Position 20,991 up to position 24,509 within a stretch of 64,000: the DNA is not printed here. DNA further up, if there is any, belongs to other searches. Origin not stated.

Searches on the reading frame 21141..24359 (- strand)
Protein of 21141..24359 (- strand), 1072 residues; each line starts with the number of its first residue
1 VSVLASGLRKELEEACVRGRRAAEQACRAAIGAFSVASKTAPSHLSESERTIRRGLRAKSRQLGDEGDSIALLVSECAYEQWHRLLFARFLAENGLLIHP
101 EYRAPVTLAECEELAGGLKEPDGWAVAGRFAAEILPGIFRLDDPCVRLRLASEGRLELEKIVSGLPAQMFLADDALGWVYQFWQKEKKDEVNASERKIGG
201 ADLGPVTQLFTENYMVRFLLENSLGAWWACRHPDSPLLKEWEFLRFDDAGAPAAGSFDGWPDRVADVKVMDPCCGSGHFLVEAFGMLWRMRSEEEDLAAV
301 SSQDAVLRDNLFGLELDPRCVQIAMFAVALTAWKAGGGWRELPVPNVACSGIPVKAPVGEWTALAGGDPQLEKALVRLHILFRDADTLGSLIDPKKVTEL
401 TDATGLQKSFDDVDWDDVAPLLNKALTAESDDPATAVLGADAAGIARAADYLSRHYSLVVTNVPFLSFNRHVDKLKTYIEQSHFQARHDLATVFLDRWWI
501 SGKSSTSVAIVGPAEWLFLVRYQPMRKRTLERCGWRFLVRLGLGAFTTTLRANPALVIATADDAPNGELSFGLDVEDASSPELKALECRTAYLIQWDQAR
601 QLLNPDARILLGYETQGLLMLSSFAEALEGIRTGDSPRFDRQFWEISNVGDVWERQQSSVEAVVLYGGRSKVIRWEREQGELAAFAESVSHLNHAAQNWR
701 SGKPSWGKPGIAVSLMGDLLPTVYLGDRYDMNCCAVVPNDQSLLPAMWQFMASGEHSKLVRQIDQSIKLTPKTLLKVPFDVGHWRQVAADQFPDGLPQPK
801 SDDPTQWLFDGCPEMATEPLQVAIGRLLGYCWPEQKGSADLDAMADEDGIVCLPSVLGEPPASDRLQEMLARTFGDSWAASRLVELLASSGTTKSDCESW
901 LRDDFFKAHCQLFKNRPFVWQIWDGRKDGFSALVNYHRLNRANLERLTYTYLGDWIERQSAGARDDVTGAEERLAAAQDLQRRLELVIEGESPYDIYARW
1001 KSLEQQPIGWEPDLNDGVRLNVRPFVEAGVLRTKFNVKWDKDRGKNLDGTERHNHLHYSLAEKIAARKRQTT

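Call 11: search_protein_families(library=pfam, proteins=[window:21141-24359:-], max_evalue=0.01)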
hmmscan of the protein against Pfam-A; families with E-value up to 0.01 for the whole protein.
window:21141-24359:- (1072 aa): 4 families
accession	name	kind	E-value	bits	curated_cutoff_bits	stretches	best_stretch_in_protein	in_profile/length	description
PF20473.4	MmeI_Mtase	-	4.2e-08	33.1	27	1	262-334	16-88/259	MmeI, DNA-methyltransferase domain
PF07669.17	Eco57I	-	0.00019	22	25.3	1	310-539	2-163/171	Eco57I restriction-modification methylase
PF01170.24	UPF0020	-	0.0014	18.8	22.3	1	267-324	30-92/197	RMKL-like, methyltransferase domain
PF02384.22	N6_Mtase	-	0.0018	18.1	20.4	0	265-327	46-96/311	N-6 DNA Methylase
